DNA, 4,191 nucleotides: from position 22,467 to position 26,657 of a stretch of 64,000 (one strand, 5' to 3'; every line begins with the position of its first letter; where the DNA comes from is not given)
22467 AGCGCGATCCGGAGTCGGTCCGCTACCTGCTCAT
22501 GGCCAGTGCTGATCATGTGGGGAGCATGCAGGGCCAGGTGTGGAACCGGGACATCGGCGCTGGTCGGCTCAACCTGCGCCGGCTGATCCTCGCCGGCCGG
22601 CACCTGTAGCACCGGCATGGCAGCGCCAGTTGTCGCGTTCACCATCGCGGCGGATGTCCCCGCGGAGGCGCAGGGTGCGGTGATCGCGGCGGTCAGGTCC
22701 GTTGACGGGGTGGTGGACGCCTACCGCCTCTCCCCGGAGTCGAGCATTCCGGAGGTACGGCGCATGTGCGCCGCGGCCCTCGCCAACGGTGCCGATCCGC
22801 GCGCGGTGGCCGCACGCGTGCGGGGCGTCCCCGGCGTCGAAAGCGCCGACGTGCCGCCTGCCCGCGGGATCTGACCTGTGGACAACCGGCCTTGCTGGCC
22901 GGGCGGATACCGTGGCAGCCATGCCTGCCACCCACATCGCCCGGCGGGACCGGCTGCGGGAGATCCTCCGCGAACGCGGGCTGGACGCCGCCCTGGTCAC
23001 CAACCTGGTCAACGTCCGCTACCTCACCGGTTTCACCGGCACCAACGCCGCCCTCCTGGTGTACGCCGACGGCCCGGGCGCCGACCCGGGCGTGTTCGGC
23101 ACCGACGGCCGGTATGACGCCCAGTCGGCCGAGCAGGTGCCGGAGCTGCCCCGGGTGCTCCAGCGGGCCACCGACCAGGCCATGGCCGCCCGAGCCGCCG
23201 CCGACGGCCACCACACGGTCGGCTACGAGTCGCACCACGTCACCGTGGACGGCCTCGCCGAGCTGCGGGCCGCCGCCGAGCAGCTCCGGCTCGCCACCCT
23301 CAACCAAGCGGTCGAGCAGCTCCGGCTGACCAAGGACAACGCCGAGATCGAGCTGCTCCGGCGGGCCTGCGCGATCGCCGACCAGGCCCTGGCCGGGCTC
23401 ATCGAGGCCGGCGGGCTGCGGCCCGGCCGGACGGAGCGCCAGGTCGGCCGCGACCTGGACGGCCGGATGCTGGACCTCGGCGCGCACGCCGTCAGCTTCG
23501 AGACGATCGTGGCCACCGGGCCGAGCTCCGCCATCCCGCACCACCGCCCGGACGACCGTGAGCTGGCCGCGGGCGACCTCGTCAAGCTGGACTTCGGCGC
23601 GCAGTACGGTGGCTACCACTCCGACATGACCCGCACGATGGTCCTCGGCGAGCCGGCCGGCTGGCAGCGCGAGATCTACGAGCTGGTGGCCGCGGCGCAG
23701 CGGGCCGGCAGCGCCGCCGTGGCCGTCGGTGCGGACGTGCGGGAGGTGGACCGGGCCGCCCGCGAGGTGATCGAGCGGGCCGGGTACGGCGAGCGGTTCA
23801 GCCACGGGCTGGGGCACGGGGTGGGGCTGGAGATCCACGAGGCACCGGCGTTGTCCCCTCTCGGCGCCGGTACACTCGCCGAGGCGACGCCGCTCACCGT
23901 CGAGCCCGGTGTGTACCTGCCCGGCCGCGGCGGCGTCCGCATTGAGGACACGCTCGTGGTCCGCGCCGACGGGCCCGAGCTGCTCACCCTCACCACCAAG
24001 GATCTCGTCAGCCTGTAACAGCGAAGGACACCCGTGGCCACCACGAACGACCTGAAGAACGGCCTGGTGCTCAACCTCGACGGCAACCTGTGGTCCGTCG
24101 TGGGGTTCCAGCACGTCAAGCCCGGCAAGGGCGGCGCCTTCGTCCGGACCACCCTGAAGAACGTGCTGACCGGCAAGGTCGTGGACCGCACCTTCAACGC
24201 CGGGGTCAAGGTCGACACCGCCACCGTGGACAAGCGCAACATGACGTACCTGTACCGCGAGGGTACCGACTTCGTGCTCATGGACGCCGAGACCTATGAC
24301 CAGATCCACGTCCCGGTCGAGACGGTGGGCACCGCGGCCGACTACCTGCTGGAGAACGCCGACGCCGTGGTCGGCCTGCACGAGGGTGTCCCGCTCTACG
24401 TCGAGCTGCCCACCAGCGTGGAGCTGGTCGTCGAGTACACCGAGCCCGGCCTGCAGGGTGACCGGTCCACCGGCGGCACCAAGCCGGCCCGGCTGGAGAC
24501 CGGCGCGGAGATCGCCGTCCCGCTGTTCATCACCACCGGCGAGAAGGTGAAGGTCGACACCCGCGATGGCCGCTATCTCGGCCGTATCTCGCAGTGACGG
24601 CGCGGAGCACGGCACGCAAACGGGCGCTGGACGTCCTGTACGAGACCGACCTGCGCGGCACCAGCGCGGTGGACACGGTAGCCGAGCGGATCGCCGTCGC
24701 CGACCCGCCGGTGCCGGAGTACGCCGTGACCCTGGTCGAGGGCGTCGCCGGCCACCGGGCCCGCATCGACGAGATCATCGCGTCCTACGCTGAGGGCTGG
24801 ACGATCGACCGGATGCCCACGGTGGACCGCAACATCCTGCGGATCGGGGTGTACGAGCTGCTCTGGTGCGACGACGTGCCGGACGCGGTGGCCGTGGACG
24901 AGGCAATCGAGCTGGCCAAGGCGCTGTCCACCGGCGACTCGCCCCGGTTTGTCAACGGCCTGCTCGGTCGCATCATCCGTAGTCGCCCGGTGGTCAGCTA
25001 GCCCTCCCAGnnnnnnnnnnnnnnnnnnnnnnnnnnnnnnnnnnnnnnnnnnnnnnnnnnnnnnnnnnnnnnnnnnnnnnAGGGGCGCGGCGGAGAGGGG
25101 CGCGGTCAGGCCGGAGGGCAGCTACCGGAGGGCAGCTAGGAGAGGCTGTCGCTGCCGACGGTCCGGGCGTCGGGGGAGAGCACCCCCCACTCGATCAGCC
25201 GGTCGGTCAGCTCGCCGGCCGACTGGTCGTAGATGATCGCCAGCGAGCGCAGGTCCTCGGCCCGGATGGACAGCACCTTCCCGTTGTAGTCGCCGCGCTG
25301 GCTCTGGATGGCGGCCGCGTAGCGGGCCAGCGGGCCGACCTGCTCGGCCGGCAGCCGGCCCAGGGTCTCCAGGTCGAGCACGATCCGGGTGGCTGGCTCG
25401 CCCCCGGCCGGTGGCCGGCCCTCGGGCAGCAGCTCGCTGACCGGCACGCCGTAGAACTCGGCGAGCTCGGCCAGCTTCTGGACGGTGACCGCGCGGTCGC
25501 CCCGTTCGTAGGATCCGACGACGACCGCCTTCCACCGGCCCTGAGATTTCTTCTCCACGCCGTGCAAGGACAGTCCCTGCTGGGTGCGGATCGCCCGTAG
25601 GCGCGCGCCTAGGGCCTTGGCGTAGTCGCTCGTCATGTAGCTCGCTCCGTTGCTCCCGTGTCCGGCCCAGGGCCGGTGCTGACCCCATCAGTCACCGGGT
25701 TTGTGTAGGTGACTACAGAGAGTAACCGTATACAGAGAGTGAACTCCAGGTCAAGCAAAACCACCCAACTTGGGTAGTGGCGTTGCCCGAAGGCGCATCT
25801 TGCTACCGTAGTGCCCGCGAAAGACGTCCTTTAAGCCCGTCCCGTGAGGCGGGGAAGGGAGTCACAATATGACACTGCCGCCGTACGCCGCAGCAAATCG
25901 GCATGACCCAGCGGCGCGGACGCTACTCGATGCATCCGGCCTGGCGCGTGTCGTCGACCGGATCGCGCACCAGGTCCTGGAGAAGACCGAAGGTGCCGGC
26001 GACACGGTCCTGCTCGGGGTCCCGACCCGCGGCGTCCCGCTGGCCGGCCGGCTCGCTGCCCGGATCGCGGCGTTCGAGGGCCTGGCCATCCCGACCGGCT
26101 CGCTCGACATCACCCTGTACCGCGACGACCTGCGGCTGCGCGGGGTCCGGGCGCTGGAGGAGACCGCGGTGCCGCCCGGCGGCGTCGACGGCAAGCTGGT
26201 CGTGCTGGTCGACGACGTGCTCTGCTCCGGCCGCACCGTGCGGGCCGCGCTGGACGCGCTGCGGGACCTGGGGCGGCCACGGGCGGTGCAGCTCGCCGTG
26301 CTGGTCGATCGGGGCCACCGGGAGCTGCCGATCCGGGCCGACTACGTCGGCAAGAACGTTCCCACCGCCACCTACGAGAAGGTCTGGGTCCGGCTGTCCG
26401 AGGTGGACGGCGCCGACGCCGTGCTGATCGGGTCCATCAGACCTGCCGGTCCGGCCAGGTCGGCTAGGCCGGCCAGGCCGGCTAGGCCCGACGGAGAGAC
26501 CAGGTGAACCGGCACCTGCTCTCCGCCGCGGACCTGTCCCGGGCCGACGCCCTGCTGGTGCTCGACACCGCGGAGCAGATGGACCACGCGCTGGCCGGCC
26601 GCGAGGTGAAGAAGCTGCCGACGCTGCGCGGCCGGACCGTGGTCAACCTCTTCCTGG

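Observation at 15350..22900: Lanthipeptide gene cluster inserted between aroQ and pepP with a three-component (class V-like) enzyme set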

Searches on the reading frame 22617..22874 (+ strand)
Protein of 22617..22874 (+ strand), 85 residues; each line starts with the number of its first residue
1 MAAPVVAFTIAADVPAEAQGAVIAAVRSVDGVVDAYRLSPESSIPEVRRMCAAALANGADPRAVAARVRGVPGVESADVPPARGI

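Call 8: search_protein_families(library=pfam, proteins=[window:22617-22874:+], max_evalue=0.01)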
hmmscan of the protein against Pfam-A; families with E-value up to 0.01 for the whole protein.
window:22617-22874:+ (85 aa): 0 families

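Call 46: search_protein_families(library=ncbifam, proteins=[window:22617-22874:+], max_evalue=0.01)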
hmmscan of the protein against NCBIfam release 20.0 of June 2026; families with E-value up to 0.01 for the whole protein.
window:22617-22874:+ (85 aa): 0 families

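Call 62: find_homologous_proteins(query=window:22617-22874:+, max_evalue=0.01)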
Query window:22617-22874:+ (85 aa): 1 proteins with E <= 0.01 among 9 candidates.
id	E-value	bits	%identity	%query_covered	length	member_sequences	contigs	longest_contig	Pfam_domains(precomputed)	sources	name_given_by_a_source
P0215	3.0e-42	159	100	100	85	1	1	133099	-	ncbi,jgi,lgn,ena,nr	ncbi:MAG TPA: hypothetical protein VLJ59_08225 [Mycobacteriales bacterium]|nr:hypothetical protein [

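Call 72: search_protein_families(library=pfam, alignment_id=A3, max_evalue=10)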
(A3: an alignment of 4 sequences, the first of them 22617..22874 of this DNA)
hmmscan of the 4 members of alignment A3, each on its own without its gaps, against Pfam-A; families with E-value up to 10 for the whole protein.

A. member 1, window:22617-22874:+ (85 aa): 1 family
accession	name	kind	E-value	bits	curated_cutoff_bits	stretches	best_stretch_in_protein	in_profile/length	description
PF01037.27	AsnC_trans_reg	-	0.054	13.8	25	1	19-42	11-34/73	Lrp/AsnC ligand binding domain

B. families by the number of members that match (of 4 scanned): 3 families
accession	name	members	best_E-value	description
PF01037.27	AsnC_trans_reg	1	0.054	Lrp/AsnC ligand binding domain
PF22025.1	ThiI_fer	1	0.084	ThiI ferredoxin-like domain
PF23121.1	SPOC_AIPP2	1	0.32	AIPP2, SPOC-like domain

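Call 79: predict_structure(protein=window:22617-22874:+)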
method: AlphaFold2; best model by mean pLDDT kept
length: 85 residues; sequences in the alignment: 1
mean_pLDDT: 60.1   pTM: 0.51
mean pLDDT of the five models: 60.1, 53.3, 52.6, 48.9, 43.6
residues with pLDDT >= 90: 0; 70-90: 22; 50-70: 45; < 50: 18
segments of 3 or more residues with pLDDT < 50: 1-4, 34-42
pLDDT, mean of each block of 10 residues (from residue 1): 55 65 69 43 48 58 76 72 51
secondary structure, 60 per line:
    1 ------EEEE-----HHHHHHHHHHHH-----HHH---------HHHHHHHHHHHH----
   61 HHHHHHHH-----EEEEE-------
elements in order: E7-10 H16-27 H45-56 H61-68 E74-78

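Call 82: fold_search(model_id=the predicted structure, library=pdb)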
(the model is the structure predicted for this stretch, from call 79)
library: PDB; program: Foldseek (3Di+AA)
matches with E <= 10: 44; with E <= 0.001: 0
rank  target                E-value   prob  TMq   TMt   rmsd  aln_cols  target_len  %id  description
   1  6j1k_A                4.0e-01  0.23  0.39  0.19   6.5        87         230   14  Crystal structure of ribose-5-phosphate isomerase A from Ochrobactrum sp. CSL1 (released 2019-04-17)
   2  2roe_MODEL_1_A        7.6e-01  0.47  0.47  0.58   4.1        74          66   22  Solution structure of thermus thermophilus HB8 TTHA1718 protein in vitro (released 2009-03-03)
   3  6j1k_B                1.1e+00  0.16  0.41  0.20   6.6        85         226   16  Crystal structure of ribose-5-phosphate isomerase A from Ochrobactrum sp. CSL1 (released 2019-04-17)
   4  6r8k_B                1.4e+00  0.30  0.49  0.54   4.2        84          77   15  Complex of rice blast (Magnaporthe oryzae) effector protein AVR-PikD with an engineered HMA domain of Pikp-1 from rice (released 2019-04-24)
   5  2f8m_B                1.5e+00  0.12  0.39  0.18   6.9        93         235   10  Ribose 5-phosphate isomerase from Plasmodium falciparum (released 2005-12-27)
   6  1fvq                  2.4e+00  0.18  0.49  0.55   4.8        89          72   10  SOLUTION STRUCTURE OF THE YEAST COPPER TRANSPORTER DOMAIN CCC2A IN THE APO AND CU(I) LOADED STATES (released 2001-03-14)
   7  9rve_C                2.4e+00  0.05  0.26  0.10  13.2        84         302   17  Structure of human 1918 influenza A polymerase heterotrimer in complex with 1918 NEP. (released 2025-12-24)
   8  8k74_A                2.6e+00  0.05  0.25  0.09  10.2        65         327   18  A novel monooxygenase (released 2024-07-31)
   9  6fu9_A                2.8e+00  0.14  0.47  0.50   5.5        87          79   15  Complex of rice blast (Magnaporthe oryzae) effector protein AVR-PikD with the HMA domain of Pikm-1 from rice (Oryza sa (released 2018-06-13)
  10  2qif_B                2.9e+00  0.13  0.41  0.50   5.7        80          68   15  Crystal structure of a metallochaperone with a tetranuclear Cu(I) cluster (released 2008-07-08)
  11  1o8b_B                2.9e+00  0.09  0.41  0.21   6.0        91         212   18  Structure of Escherichia coli ribose-5-phosphate isomerase, RpiA, complexed with arabinose-5-phosphate. (released 2003-01-24)
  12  8uwc                  2.9e+00  0.07  0.38  0.10   6.8        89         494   10  Site-one protease without SPRING (released 2024-07-10)
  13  8g8v_A                3.1e+00  0.04  0.28  0.13   9.4       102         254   14  GTP Cyclohydrolase-IB with sodium (released 2024-02-21)
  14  6fud_A                3.6e+00  0.18  0.50  0.54   3.7        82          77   16  Complex of rice blast (Magnaporthe oryzae) effector protein AVR-PikA with the HMA domain of Pikm-1 from rice (Oryza sa (released 2018-06-13)
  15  1o8b_A                3.6e+00  0.08  0.38  0.23   5.5        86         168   17  Structure of Escherichia coli ribose-5-phosphate isomerase, RpiA, complexed with arabinose-5-phosphate. (released 2003-01-24)
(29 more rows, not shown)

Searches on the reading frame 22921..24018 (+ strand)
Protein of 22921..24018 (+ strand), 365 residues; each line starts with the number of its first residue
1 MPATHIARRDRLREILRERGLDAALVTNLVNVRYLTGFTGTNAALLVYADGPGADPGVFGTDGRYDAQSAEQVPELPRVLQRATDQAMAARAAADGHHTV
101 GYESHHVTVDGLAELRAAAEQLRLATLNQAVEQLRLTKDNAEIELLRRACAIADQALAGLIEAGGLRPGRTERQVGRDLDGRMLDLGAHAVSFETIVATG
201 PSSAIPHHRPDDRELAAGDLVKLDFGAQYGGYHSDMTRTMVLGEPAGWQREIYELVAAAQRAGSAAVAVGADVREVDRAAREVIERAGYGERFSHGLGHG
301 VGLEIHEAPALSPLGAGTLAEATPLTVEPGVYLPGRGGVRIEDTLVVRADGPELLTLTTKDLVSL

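Call 8: search_protein_families(library=pfam, proteins=[window:22921-24018:+], max_evalue=0.01)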
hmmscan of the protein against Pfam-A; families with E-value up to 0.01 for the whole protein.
window:22921-24018:+ (365 aa): 2 families
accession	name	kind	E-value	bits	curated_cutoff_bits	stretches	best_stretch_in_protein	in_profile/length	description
PF00557.29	Peptidase_M24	-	1.4e-66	224.6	23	1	144-348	1-207/208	Metallopeptidase family M24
PF01321.24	Creatinase_N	-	9.7e-22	78.3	22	1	8-136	1-127/128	Creatinase/Prolidase N-terminal domain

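Call 95: find_related_loci(query=window:22921-24018:+, collection=metagenome_contigs, flank=9000)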
Query window:22921-24018:+ (365 aa) in metagenome_contigs; peptide patterns used: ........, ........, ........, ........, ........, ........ (x = any residue, [..] = any of these).
600 stretches matched a pattern (row limit reached: there are more); 547 encode a relative of the query (tblastn E <= 1e-3); the best 80 are kept; 80 distinct loci.
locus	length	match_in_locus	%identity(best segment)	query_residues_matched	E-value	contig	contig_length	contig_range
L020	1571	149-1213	71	7-365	4e-154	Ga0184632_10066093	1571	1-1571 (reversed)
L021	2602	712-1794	62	1-365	5e-138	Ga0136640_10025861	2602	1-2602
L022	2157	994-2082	63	1-363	1e-138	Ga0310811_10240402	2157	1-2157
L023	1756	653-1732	65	7-365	4e-140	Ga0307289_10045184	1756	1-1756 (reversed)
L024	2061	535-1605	66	8-365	2e-137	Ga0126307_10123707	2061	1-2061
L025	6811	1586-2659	67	5-365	9e-129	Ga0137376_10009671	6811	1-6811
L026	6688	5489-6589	63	7-365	3e-128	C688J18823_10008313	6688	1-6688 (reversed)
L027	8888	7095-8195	63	1-365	6e-127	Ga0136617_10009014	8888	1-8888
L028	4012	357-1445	60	1-365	1e-128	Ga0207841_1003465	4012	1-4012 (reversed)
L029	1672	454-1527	67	8-365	1e-132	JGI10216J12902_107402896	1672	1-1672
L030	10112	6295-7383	62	1-363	8e-123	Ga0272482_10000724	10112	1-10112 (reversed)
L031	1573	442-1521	63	7-365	2e-132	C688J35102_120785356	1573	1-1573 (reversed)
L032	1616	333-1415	65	8-365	9e-131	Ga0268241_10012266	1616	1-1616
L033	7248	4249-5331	64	8-365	4e-121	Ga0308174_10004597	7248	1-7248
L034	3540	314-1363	59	1-353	4e-122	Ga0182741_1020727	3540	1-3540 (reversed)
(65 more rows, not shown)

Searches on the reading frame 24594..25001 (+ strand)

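Call 48: search_protein_families(library=pfam, proteins=[window:24594-25001:+], max_evalue=0.001)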
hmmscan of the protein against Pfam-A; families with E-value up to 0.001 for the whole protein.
window:24594-25001:+ (135 aa): 1 family
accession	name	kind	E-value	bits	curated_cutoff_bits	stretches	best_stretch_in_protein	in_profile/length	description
PF01029.23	NusB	-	8.9e-35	120.4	23.1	1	6-129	2-133/133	NusB family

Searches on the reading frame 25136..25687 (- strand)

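Call 48: search_protein_families(library=pfam, proteins=[window:25136-25687:-], max_evalue=0.001)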
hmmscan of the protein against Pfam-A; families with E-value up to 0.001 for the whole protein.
window:25136-25687:- (183 aa): 3 families
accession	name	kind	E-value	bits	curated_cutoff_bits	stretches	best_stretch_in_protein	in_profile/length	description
PF21179.3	BldD-like_C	-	9.7e-36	121.9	27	1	101-170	1-70/70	DNA-binding protein BldD-like, C-terminal domain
PF13560.12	HTH_31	-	1.1e-08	35.7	27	1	25-86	1-61/64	Helix-turn-helix domain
PF01381.28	HTH_3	-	4.9e-08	33.3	23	1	30-86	1-55/55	Helix-turn-helix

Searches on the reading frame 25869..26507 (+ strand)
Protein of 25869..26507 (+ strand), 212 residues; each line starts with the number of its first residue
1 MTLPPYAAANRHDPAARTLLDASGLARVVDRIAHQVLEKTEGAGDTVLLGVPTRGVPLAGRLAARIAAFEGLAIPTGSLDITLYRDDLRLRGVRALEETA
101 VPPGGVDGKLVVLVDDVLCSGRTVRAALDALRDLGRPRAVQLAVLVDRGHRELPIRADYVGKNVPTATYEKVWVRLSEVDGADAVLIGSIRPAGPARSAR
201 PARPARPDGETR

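Call 48: search_protein_families(library=pfam, proteins=[window:25869-26507:+], max_evalue=0.001)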
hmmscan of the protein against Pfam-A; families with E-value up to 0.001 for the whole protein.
window:25869-26507:+ (212 aa): 1 family
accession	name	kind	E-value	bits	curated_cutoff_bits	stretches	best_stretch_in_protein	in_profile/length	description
PF00156.33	Pribosyltran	-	1.9e-22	79.7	26.3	1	18-164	4-143/158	Phosphoribosyl transferase domain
